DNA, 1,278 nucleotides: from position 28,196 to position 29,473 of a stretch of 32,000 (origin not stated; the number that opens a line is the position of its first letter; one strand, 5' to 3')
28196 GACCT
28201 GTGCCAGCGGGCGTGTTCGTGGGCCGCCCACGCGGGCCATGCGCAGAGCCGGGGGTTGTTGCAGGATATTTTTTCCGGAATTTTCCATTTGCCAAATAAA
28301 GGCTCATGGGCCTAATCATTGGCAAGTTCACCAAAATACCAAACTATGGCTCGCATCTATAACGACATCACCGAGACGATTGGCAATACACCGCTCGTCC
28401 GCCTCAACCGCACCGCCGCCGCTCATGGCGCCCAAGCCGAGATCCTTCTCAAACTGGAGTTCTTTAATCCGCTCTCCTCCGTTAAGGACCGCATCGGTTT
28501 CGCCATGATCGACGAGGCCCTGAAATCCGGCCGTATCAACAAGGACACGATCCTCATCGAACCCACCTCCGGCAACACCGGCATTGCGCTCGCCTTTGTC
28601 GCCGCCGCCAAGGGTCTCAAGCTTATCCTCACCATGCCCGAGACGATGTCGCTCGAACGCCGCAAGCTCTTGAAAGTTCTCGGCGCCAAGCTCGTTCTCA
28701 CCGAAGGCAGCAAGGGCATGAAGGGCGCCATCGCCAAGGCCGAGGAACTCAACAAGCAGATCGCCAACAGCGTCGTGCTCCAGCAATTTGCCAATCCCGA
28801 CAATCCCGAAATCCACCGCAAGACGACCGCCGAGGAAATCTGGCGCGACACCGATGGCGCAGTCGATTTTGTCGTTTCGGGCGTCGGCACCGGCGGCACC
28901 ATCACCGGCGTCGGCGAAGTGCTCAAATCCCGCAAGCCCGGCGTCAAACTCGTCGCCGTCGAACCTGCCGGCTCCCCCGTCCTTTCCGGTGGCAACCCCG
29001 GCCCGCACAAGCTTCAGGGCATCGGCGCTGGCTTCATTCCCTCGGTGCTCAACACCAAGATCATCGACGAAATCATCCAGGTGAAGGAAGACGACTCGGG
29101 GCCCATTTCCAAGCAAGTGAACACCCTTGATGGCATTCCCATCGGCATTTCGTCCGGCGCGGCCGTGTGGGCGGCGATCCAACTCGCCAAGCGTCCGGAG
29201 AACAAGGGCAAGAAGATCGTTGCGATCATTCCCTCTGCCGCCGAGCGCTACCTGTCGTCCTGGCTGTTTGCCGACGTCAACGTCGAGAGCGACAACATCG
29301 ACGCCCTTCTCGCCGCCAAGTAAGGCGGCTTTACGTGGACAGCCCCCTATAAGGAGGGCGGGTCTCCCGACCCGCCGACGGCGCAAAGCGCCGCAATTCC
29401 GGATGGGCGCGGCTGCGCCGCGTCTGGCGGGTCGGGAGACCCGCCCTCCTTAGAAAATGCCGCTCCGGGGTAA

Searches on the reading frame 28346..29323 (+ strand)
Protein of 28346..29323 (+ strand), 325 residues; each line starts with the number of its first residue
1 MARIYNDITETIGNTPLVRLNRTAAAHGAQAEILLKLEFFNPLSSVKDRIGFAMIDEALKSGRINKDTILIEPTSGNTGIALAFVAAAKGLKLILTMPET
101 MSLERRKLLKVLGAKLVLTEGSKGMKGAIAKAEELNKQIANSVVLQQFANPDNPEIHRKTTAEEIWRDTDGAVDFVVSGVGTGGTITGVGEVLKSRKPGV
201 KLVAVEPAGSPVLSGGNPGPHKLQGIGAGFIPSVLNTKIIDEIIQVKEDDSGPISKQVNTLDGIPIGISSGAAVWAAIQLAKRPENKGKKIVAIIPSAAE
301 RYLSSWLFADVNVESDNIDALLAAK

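Call 21: find_encoding_contigs(protein=window:28346-29323:+, flank=10000, max_places=10)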
Protein window:28346-29323:+ (325 aa): 3 contigs read that carry it; 3 places shown.
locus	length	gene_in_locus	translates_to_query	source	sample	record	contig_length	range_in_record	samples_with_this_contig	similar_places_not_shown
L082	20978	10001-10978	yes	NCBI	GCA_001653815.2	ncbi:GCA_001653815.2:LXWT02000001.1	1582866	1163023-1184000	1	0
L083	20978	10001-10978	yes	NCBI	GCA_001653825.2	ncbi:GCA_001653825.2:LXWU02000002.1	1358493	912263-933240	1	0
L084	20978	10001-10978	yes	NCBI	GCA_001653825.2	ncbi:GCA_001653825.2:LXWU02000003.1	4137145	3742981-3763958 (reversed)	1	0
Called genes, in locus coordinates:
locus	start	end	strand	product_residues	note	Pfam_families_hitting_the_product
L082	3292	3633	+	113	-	-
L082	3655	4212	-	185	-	PF05685:Uma2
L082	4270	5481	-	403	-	PF00817:IMS, PF11798:IMS_HHH (weak), PF11799:IMS_C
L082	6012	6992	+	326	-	PF03781:FGE-sulfatase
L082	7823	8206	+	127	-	PF13366:PDDEXK_3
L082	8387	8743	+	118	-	PF22296:bAvd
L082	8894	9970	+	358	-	PF00078:RVT_1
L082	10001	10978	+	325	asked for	PF00291:PALP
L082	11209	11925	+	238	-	PF07638:Sigma70_ECF, PF04542:Sigma70_r2, PF08281:Sigma70_r4_2, PF04545:Sigma70_r4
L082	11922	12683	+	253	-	-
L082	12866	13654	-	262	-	PF01261:AP_endonuc_2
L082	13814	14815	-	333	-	PF08240:ADH_N, PF16912:Glu_dehyd_C (weak), PF00107:ADH_zinc_N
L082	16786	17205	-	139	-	PF01636:APH (faint)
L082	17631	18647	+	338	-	PF03951:Gln-synt_N, PF00120:Gln-synt_C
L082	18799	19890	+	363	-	PF04613:LpxD, PF25084:LbH_EIF2B (faint), PF25087:GMPPB_C (faint), PF00132:Hexapep (weak)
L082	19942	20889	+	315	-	PF13793:Pribosyltran_N, PF00156:Pribosyltran, PF14572:Pribosyl_synth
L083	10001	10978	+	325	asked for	PF00291:PALP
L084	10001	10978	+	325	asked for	PF00291:PALP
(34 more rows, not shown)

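Call 63: find_homologous_proteins(query=L082:6012-6992:+, max_evalue=1e-20)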
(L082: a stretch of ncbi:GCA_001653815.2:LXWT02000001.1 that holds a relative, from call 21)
Query L082:6012-6992:+ (326 aa): 5598 proteins with E <= 1e-20 among 8000 candidates; the best 120 are listed.
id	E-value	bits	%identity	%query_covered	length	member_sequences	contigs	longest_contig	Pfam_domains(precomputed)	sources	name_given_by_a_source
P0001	4.0e-174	597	88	96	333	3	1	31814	PF03781.23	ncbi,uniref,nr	ncbi:formylglycine-generating enzyme family protein [Geminisphaera colitermitum]|uniref:formylglycin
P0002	3.4e-134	466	76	88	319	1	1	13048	PF03781.23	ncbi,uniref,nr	ncbi:SUMF1/EgtB/PvdO family nonheme iron enzyme [Geminisphaera colitermitum]|uniref:SUMF1/EgtB/PvdO 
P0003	1.1e-132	461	70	98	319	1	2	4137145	PF07589.17,PF03781.23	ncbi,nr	ncbi:PEP-CTERM sorting domain-containing protein [Opitutaceae bacterium TAV4]|nr:PEP-CTERM sorting d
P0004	1.9e-132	460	71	98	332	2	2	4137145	PF03781.23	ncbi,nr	ncbi:PEP-CTERM sorting domain-containing protein [Opitutaceae bacterium TAV4]|nr:PEP-CTERM sorting d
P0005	1.9e-128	447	99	64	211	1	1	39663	PF03781.23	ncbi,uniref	ncbi:SUMF1/EgtB/PvdO family nonheme iron enzyme [Geminisphaera colitermitum]|uniref:SUMF1/EgtB/PvdO 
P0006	1.8e-95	338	58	99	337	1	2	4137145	PF03781.23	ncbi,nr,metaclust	ncbi:PEP-CTERM sorting domain-containing protein [Opitutaceae bacterium TAV4]|nr:PEP-CTERM sorting d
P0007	7.4e-91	323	55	98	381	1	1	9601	PF03781.23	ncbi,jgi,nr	ncbi:MAG: formylglycine-generating enzyme family protein [Opitutaceae bacterium]|jgi:formylglycine-g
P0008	4.6e-89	317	58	99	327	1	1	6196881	PF07589.17,PF03781.23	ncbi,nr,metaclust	ncbi:PEP-CTERM putative exosortase interaction domain-containing protein [Opitutaceae bacterium TAV1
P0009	9.2e-89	316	63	81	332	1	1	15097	PF07589.17,PF03781.23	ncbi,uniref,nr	ncbi:formylglycine-generating enzyme family protein [Geminisphaera colitermitum]|uniref:formylglycin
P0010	7.5e-87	310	68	75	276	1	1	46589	PF03781.23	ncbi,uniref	ncbi:formylglycine-generating enzyme family protein [Geminisphaera colitermitum]|uniref:formylglycin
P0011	1.0e-86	310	56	96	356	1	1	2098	PF03781.23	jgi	jgi:formylglycine-generating enzyme required for sulfatase activity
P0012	4.2e-86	308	56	96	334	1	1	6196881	PF03781.23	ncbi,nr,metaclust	ncbi:hypothetical protein OpiT1DRAFT_00870 [Opitutaceae bacterium TAV1]|nr:hypothetical protein OpiT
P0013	1.5e-81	293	54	88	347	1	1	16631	PF03781.23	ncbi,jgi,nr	ncbi:MAG: SUMF1/EgtB/PvdO family nonheme iron enzyme [Opitutaceae bacterium]|jgi:formylglycine-gener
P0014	2.5e-81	292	56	88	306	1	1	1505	PF03781.23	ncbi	-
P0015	6.0e-81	291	52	99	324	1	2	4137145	PF07589.17,PF03781.23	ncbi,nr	ncbi:PEP-CTERM sorting domain-containing protein [Opitutaceae bacterium TAV4]|nr:PEP-CTERM sorting d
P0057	1.2e-74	270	52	96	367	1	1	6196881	PF07589.17,PF03781.23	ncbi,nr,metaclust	ncbi:PEP-CTERM putative exosortase interaction domain-containing protein [Opitutaceae bacterium TAV1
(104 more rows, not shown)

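Call 65: find_encoding_contigs(protein=P0001, flank=6000, max_places=6)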
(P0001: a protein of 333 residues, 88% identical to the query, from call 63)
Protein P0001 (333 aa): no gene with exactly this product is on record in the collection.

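Call 66: find_encoding_contigs(protein=P0005, flank=6000, max_places=6)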
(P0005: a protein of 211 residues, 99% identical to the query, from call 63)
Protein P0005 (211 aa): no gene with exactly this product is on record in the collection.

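Call 67: find_encoding_contigs(protein=P0010, flank=6000, max_places=6)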
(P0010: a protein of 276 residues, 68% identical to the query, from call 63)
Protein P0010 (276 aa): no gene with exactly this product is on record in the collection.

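Call 73: search_protein_families(library=ncbifam, proteins=[L082:6012-6992:+, P0001], max_evalue=1)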
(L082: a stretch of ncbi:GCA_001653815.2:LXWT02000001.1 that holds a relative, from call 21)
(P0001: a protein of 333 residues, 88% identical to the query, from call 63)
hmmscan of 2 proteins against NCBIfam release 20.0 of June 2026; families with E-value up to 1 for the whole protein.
L082:6012-6992:+ (326 aa): 8 families
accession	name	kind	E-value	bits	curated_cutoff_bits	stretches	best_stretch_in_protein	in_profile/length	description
TIGR03525.2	GldK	equivalog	3.1e-06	26.8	350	1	112-245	211-336/408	T9SS ring complex lipoprotein PorK/GldK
NF051459.1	pyoverdine_PvdO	equivalog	2.7e-05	23.4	500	1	188-254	157-226/280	dihydropyoverdine dehydrogenase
TIGR03440.2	egtB_TIGR03440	equivalog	0.016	14.3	360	0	62-138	205-291/413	ergothioneine biosynthesis protein EgtB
TIGR04373.1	egtB_X_signatur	signature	0.026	14.6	71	1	249-288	10-49/50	EgtB-related enzyme signature domain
TIGR02171.1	Fb_sc_TIGR02171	subfamily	0.031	12.2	544.35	1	91-245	74-216/912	TIGR02171 family lipoprotein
TIGR03524.1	GldJ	equivalog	0.11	11.2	458.2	1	196-243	315-361/559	gliding motility lipoprotein GldJ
TIGR04344.1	ovoA_Nterm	equivalog_domain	0.26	10.1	400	1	216-250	357-387/444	5-histidylcysteine sulfoxide synthase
NF041186.1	SenA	equivalog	0.39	10.1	420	0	228-288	323-381/382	selenoneine synthase SenA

P0001 (333 aa): 5 families
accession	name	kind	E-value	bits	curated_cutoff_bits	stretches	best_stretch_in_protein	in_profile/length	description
TIGR03525.2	GldK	equivalog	1.1e-08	34.8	350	2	119-252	210-336/408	T9SS ring complex lipoprotein PorK/GldK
NF051459.1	pyoverdine_PvdO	equivalog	1.9e-05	23.9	500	1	194-256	156-221/280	dihydropyoverdine dehydrogenase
TIGR02171.1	Fb_sc_TIGR02171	subfamily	0.02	12.9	544.35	1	101-295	76-280/912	TIGR02171 family lipoprotein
TIGR04344.1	ovoA_Nterm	equivalog_domain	0.13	11.1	400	1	214-256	348-386/444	5-histidylcysteine sulfoxide synthase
TIGR03440.2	egtB_TIGR03440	equivalog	0.19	10.8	360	0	175-293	292-411/413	ergothioneine biosynthesis protein EgtB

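Call 75: search_protein_families(library=pfam, proteins=[L082:6012-6992:+], max_evalue=10)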
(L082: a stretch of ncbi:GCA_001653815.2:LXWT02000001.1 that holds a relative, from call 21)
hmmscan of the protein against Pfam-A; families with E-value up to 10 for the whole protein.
L082:6012-6992:+ (326 aa): 1 family
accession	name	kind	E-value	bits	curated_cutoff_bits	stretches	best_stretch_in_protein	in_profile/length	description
PF03781.23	FGE-sulfatase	-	1.4e-27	97.5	23.3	1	62-288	36-254/255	Sulfatase-modifying factor enzyme 1-like domain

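Call 77: find_encoding_contigs(protein=P0003, flank=4000, max_places=3)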
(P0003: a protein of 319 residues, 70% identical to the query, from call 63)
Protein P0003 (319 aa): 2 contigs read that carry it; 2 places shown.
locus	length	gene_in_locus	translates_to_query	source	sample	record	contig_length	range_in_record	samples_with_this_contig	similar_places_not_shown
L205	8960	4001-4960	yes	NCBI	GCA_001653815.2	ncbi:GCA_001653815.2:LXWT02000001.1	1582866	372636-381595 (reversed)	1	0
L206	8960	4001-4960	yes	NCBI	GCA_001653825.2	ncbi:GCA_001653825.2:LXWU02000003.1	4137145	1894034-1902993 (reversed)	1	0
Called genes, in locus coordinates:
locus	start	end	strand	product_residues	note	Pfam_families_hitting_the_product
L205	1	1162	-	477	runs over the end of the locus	PF00772:DnaB, PF03796:DnaB_C, PF13481:AAA_25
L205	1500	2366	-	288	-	PF02826:2-Hacid_dh_C (weak), PF03446:NAD_binding_2, PF14833:NAD_binding_11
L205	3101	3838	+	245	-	-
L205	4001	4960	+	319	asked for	PF03781:FGE-sulfatase, PF07589:PEP_exosort_dom (faint)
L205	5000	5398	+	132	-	PF02782:FGGY_C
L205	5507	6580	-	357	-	PF00356:LacI (weak), PF20432:Xre-like-HTH (faint), PF13377:Peripla_BP_3 (weak)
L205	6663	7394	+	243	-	-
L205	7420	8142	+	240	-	PF07963:N_methyl (weak)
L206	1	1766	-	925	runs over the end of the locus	PF13428:TPR_14 (faint), PF13432:TPR_16 (faint), PF00263:Secretin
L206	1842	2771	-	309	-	-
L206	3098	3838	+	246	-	-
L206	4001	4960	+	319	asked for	PF03781:FGE-sulfatase, PF07589:PEP_exosort_dom (faint)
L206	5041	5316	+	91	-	-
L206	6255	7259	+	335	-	PF00092:VWA, PF13519:VWA_2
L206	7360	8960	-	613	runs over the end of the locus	PF05048:NosD (faint), PF13229:Beta_helix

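Call 78: find_encoding_contigs(protein=P0006, flank=4000, max_places=3)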
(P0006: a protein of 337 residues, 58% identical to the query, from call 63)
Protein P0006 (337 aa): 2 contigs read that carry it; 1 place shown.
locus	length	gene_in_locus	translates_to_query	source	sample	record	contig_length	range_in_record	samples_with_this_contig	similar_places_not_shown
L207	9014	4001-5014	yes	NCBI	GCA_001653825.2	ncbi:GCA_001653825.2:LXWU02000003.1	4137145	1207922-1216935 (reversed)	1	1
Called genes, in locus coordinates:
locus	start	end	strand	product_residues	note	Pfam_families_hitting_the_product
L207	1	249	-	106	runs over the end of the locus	-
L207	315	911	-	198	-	PF04542:Sigma70_r2, PF08281:Sigma70_r4_2 (weak)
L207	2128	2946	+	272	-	PF00149:Metallophos, PF12850:Metallophos_2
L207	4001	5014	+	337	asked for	PF03781:FGE-sulfatase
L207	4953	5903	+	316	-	-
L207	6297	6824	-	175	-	PF03724:META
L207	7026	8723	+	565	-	PF11737:DUF3300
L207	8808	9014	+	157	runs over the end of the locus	PF00210:Ferritin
